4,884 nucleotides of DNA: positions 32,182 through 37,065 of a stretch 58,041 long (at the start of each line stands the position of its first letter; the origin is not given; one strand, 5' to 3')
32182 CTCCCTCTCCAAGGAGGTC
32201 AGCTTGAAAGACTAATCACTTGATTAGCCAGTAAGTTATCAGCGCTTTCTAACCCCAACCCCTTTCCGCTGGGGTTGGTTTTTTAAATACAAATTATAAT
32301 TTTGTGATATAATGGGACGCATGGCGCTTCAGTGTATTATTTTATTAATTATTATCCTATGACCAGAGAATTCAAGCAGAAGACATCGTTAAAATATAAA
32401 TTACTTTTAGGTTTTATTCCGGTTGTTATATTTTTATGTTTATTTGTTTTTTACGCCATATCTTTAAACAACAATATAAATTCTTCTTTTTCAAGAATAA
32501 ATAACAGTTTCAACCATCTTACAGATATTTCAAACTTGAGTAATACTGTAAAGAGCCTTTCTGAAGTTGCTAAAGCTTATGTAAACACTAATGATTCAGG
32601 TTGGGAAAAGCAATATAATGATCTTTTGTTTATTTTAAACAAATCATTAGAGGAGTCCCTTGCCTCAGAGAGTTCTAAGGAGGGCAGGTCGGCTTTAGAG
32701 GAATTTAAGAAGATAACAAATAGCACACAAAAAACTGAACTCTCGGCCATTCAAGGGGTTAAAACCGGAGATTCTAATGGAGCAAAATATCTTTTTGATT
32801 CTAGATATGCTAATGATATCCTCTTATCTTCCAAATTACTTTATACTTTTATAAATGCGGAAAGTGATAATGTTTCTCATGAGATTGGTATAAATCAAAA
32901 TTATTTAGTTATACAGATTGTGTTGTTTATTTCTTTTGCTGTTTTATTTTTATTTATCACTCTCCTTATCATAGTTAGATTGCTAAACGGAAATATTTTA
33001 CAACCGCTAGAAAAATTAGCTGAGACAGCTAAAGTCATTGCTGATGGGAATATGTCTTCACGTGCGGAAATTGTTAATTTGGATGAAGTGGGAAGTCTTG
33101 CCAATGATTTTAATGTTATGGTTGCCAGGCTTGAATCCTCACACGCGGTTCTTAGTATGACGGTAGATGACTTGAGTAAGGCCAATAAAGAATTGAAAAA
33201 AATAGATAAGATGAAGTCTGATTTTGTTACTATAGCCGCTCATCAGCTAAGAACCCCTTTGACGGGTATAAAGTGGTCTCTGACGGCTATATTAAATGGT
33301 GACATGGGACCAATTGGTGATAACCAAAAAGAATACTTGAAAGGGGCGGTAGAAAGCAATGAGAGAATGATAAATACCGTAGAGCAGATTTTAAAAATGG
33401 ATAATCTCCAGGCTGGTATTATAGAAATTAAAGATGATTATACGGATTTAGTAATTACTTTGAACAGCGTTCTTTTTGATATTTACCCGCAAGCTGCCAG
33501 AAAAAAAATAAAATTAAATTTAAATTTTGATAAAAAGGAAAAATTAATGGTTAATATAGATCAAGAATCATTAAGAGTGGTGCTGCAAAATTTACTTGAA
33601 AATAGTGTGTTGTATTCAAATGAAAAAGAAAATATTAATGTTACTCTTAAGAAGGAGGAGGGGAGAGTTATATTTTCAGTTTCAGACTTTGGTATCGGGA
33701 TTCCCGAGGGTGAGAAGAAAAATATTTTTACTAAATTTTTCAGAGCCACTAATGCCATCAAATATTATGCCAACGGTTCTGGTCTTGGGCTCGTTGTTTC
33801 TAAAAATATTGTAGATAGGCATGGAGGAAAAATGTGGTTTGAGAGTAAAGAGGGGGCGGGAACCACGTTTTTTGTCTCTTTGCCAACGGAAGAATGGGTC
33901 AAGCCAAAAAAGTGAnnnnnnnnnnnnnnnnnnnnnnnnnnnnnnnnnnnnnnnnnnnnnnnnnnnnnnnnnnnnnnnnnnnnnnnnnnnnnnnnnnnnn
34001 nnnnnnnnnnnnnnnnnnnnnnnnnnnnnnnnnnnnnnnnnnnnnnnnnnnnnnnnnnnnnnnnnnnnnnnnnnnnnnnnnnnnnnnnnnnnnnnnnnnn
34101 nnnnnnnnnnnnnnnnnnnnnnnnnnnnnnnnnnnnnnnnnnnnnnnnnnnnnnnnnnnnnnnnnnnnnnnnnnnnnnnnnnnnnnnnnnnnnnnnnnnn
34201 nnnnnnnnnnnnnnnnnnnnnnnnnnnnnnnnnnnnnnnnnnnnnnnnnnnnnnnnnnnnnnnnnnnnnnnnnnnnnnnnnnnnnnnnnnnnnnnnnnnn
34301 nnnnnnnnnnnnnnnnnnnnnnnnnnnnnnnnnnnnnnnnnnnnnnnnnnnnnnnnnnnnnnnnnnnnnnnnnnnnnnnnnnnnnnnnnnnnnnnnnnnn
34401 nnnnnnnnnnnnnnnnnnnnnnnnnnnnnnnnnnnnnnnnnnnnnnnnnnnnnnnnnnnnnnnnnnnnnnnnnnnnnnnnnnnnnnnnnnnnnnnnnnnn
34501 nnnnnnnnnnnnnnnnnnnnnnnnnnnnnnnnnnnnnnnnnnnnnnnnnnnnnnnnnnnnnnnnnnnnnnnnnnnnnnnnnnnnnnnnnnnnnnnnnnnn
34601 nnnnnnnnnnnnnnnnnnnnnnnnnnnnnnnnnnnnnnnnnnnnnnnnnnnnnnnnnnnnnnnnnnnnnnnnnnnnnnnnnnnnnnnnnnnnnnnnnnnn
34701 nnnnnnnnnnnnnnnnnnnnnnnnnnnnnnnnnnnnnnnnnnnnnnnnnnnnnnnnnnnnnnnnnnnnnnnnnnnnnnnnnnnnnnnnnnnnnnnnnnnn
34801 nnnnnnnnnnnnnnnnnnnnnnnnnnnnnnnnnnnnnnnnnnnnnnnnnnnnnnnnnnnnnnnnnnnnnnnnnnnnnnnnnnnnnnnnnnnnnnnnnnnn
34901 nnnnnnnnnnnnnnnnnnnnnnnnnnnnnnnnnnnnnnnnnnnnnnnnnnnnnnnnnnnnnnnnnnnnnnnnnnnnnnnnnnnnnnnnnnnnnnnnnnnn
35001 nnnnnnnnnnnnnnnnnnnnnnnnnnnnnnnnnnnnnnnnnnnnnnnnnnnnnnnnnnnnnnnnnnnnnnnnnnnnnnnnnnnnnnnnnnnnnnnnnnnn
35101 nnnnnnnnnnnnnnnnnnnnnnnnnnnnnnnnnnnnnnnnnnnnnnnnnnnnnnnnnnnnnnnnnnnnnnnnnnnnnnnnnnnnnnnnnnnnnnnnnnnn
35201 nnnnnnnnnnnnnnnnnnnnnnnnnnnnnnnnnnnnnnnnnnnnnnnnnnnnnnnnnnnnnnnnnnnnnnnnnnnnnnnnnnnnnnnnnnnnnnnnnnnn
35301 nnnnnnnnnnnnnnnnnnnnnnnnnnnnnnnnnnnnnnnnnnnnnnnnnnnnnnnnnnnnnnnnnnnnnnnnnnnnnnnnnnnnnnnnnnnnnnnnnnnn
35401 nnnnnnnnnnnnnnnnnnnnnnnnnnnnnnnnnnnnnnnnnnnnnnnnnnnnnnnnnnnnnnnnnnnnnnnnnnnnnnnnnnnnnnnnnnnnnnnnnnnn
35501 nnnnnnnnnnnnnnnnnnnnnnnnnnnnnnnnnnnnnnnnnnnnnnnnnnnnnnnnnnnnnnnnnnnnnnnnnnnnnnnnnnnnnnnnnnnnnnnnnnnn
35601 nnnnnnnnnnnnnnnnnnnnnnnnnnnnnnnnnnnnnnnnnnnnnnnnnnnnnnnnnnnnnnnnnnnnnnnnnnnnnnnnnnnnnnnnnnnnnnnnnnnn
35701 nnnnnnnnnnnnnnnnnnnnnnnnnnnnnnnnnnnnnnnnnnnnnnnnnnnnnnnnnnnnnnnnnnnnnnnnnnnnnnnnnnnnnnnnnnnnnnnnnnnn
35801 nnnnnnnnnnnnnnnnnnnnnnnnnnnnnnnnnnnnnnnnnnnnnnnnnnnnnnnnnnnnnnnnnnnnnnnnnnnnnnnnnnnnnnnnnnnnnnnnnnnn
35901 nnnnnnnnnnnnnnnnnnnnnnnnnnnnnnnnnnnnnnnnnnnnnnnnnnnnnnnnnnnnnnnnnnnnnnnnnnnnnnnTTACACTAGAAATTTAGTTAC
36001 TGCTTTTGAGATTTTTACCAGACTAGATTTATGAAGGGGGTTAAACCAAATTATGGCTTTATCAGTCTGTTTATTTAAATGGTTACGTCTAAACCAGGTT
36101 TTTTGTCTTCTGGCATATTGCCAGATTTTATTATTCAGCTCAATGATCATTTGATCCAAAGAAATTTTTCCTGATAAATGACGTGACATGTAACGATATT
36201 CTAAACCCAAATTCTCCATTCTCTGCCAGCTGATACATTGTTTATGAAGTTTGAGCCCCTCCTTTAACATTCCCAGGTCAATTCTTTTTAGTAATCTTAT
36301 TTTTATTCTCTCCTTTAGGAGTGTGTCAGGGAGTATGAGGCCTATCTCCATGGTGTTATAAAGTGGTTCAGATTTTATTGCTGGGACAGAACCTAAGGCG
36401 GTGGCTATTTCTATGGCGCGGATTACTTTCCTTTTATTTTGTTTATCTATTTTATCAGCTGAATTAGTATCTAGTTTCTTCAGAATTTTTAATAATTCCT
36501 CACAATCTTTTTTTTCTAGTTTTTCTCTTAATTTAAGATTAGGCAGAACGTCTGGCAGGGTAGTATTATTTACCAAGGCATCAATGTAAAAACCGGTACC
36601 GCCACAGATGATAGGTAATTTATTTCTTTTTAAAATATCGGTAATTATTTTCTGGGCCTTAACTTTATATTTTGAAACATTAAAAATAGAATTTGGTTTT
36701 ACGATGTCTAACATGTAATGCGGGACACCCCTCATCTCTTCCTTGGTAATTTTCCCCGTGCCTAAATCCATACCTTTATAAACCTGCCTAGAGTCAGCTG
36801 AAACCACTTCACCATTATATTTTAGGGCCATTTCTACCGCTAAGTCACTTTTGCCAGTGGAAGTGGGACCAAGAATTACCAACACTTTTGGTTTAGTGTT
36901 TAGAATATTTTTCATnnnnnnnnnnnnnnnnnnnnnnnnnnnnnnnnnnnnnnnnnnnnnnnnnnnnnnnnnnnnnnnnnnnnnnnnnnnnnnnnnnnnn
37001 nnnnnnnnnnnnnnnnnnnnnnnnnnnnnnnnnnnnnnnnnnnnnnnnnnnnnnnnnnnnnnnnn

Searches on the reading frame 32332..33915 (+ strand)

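Call 20: search_protein_families(library=pfam, proteins=[window:32332-33915:+], max_evalue=0.001)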
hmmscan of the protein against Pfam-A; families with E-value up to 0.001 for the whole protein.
window:32332-33915:+ (527 aa): 3 families
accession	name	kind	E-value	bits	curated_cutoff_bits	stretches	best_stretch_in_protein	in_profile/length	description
PF02518.31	HATPase_c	-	1.2e-26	93.8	26.4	1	410-520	2-110/111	Histidine kinase-, DNA gyrase B-, and HSP90-like ATPase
PF00672.30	HAMP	-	3.6e-12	46.8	25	1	218-268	2-52/53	HAMP domain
PF00512.31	HisKA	-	7.1e-12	45.6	26.9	1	294-362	1-66/66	His Kinase A (phospho-acceptor) domain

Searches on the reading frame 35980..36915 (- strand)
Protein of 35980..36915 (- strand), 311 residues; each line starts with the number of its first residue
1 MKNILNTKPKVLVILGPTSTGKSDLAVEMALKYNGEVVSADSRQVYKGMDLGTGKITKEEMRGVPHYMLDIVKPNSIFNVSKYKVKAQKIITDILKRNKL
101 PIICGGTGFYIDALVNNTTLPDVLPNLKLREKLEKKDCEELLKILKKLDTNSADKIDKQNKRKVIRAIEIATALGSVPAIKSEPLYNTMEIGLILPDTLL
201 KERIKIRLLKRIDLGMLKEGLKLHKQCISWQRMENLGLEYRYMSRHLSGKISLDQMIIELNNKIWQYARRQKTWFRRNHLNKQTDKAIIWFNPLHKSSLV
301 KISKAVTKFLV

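Call 20: search_protein_families(library=pfam, proteins=[window:35980-36915:-], max_evalue=0.001)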
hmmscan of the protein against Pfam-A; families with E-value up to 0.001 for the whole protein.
window:35980-36915:- (311 aa): 2 families
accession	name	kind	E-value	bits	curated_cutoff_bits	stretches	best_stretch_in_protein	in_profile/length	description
PF01715.23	IPPT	-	8.9e-62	209.4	23.6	1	44-277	1-242/243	IPP transferase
PF01745.22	IPT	-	1.5e-08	34.8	20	1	10-68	2-60/233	Isopentenyl transferase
